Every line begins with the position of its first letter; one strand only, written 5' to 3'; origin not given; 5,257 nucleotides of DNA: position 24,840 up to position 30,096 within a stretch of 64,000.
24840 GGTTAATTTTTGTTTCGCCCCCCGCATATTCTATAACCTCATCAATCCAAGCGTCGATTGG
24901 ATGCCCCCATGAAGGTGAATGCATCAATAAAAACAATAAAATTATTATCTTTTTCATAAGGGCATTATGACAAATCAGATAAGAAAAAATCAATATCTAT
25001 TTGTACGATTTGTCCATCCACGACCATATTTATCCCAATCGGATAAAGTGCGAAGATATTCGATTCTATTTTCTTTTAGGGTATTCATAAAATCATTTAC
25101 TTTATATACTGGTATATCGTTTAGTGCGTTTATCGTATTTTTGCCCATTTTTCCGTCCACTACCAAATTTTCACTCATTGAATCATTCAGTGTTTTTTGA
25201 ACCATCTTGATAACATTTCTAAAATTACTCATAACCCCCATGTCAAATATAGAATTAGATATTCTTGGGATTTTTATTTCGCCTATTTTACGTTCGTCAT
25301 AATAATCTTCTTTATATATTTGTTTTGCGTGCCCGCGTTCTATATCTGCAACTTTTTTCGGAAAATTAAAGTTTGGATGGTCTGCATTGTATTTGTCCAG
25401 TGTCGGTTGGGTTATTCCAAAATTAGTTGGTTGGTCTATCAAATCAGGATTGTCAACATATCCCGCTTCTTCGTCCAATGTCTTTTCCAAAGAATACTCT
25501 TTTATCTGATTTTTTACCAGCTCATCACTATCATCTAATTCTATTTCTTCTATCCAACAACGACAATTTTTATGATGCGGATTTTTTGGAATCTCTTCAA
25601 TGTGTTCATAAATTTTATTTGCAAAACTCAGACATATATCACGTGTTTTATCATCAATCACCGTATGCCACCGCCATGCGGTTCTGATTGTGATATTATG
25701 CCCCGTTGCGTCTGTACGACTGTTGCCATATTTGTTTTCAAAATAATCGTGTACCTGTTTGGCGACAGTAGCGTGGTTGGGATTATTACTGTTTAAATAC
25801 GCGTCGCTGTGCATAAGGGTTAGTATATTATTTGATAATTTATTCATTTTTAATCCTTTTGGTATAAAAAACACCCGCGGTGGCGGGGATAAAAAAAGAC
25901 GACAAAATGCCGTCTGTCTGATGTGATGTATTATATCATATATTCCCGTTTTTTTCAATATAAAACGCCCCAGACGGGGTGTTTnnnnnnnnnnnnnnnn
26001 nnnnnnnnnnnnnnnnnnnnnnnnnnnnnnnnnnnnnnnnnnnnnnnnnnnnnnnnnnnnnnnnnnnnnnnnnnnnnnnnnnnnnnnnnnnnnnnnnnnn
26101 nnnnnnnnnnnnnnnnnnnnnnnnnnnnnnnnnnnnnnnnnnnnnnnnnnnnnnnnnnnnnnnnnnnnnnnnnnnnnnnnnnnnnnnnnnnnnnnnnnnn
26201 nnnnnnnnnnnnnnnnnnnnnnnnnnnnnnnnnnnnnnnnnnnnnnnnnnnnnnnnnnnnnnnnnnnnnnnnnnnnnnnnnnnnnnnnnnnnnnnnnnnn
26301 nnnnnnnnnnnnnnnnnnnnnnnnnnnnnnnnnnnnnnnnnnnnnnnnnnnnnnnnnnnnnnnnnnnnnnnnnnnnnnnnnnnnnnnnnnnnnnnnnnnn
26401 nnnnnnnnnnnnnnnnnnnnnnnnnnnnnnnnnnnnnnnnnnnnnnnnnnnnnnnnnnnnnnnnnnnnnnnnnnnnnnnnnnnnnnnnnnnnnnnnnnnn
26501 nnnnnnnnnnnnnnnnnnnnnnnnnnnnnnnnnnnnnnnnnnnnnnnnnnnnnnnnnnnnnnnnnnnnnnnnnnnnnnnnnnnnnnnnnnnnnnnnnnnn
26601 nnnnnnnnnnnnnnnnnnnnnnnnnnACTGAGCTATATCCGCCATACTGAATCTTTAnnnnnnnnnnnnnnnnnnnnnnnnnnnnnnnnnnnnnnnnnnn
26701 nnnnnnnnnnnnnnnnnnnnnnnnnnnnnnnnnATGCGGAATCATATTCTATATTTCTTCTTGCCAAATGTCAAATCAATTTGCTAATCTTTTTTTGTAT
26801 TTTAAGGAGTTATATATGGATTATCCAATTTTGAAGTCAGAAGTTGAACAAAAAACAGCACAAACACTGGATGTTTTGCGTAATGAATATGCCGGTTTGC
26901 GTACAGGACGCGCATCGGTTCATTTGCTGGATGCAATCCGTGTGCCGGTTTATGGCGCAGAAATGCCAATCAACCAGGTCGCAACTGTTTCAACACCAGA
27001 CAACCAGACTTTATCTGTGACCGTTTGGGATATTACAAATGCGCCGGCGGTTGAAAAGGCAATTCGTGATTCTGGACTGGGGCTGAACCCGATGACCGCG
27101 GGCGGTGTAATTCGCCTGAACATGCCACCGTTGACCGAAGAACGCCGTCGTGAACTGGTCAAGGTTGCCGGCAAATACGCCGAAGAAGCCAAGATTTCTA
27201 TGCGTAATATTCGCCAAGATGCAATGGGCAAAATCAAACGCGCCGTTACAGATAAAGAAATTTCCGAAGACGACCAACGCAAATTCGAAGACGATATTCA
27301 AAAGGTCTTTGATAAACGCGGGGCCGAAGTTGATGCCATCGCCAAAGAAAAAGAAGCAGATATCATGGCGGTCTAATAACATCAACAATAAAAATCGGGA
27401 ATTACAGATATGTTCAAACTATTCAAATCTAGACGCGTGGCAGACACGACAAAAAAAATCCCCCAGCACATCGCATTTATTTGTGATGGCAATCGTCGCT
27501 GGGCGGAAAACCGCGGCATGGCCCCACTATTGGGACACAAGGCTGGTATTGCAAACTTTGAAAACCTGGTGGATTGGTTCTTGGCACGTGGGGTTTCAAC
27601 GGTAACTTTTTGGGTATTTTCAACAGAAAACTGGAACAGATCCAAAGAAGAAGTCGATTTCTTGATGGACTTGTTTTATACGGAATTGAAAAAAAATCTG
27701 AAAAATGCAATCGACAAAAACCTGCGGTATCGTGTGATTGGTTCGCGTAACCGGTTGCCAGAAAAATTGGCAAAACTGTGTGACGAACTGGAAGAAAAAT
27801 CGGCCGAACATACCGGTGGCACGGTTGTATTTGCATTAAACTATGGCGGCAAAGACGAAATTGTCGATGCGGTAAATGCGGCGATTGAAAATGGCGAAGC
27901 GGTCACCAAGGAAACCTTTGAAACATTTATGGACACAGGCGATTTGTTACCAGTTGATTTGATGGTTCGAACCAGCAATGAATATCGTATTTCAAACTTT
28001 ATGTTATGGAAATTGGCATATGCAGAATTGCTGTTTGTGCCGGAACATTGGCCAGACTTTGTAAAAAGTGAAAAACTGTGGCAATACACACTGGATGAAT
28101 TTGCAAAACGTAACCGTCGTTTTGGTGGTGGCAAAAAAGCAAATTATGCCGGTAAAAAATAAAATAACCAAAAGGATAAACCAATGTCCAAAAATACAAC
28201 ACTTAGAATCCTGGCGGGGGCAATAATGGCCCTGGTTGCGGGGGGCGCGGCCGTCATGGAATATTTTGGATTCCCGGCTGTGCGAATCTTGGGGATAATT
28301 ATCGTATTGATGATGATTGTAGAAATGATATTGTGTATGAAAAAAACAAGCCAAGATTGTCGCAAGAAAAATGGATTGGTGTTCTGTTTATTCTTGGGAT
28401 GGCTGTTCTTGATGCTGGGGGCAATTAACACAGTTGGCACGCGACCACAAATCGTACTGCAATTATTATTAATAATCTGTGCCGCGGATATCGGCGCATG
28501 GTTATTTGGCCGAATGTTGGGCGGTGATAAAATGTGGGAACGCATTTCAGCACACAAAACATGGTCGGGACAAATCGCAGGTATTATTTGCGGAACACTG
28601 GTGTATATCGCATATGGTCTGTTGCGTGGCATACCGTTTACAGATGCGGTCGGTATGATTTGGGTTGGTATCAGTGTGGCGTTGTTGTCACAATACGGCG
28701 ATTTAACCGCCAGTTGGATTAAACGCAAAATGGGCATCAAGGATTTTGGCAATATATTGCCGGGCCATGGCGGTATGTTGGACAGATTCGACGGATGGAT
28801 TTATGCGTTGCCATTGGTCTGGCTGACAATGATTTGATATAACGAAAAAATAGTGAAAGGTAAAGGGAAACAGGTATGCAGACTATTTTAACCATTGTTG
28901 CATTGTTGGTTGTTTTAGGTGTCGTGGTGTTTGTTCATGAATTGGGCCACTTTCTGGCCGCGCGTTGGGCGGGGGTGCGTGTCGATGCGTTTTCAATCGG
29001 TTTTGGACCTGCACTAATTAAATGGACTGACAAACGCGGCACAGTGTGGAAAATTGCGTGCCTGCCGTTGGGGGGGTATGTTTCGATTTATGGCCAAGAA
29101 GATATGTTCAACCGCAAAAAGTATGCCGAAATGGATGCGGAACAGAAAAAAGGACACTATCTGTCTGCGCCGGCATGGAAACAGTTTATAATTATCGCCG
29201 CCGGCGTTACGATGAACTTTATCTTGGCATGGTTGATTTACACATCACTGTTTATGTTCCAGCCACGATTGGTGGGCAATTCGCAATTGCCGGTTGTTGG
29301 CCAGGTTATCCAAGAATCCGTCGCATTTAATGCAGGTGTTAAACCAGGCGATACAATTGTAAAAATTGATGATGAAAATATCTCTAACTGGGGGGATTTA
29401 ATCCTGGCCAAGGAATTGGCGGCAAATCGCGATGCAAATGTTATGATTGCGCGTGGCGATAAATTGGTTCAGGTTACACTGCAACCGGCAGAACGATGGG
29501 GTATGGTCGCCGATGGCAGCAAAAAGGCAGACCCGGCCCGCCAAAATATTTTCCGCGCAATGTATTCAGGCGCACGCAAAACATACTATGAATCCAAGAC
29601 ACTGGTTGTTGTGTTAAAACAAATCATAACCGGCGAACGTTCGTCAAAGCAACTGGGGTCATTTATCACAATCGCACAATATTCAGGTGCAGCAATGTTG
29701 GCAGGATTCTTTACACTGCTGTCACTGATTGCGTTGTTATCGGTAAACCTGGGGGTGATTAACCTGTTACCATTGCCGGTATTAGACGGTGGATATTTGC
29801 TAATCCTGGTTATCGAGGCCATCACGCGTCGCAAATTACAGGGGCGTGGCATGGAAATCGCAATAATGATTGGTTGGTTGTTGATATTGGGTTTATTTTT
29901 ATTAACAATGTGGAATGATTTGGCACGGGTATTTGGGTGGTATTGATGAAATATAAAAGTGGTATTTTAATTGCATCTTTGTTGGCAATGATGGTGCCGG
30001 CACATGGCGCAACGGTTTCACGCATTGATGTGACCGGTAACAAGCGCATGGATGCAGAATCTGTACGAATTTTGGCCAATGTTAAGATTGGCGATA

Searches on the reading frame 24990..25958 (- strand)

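Call 9: search_protein_families(library=pfam, proteins=[window:24990-25958:-], max_evalue=0.01)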
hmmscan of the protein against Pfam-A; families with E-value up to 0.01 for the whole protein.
window:24990-25958:- (322 aa): 3 families
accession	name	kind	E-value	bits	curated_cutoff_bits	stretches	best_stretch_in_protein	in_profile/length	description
PF05838.17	Glyco_hydro_108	-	4.6e-16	59.6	21.2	1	158-243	2-83/85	Glycosyl hydrolase 108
PF09374.15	PG_binding_3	-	4.7e-06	27.1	24.6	1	250-319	3-75/76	Predicted Peptidoglycan domain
PF04233.19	Phage_Mu_F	-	2.8e-05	25.2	29.6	1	90-135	61-110/112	Phage Mu protein F like protein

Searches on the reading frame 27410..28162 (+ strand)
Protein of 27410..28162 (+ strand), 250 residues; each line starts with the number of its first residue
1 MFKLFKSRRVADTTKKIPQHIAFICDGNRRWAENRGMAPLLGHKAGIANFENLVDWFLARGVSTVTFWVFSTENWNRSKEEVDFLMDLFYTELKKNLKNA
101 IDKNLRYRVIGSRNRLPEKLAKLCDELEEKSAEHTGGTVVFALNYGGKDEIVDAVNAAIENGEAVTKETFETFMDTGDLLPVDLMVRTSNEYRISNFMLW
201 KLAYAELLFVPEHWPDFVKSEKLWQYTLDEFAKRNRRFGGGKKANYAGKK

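Call 85: search_protein_families(library=pfam, proteins=[window:27410-28162:+], max_evalue=0.001)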
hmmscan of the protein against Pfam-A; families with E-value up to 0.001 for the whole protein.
window:27410-28162:+ (250 aa): 1 family
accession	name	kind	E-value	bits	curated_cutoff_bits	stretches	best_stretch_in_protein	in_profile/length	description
PF01255.24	Prenyltransf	-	9.3e-70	235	27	1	24-239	1-219/219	Putative undecaprenyl diphosphate synthase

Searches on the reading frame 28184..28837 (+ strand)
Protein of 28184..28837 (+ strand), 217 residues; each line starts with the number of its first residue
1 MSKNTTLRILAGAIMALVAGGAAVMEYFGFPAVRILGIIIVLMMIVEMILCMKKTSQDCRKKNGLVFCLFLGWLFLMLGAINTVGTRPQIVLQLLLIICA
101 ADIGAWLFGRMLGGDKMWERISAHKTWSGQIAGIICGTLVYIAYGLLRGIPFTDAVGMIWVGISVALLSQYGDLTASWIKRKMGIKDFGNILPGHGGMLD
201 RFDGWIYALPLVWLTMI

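Call 85: search_protein_families(library=pfam, proteins=[window:28184-28837:+], max_evalue=0.001)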
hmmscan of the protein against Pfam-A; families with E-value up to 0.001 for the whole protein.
window:28184-28837:+ (217 aa): 2 families
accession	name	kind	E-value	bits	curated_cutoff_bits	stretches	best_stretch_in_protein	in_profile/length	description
PF01148.25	CTP_transf_1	-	9.1e-42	144.1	24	1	13-215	59-260/264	Cytidylyltransferase family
PF01864.22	CarS-like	-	5.8e-05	23.6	22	1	121-187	44-116/175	CDP-archaeol synthase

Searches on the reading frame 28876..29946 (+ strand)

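Call 85: search_protein_families(library=pfam, proteins=[window:28876-29946:+], max_evalue=0.001)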
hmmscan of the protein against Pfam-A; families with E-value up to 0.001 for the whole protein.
window:28876-29946:+ (356 aa): 4 families
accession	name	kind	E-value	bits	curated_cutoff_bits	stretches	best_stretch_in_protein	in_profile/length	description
PF02163.28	Peptidase_M50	-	2.6e-63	213.8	27.2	1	10-339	2-220/221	Peptidase family M50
PF13180.12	PDZ_2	-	1.1e-06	29.3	27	1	135-202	10-78/80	PDZ domain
PF17820.7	PDZ_6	-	2.9e-06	27.3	27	1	140-176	1-34/54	PDZ domain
PF00595.29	PDZ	-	0.00024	21.9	23.2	1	139-180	27-68/81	PDZ domain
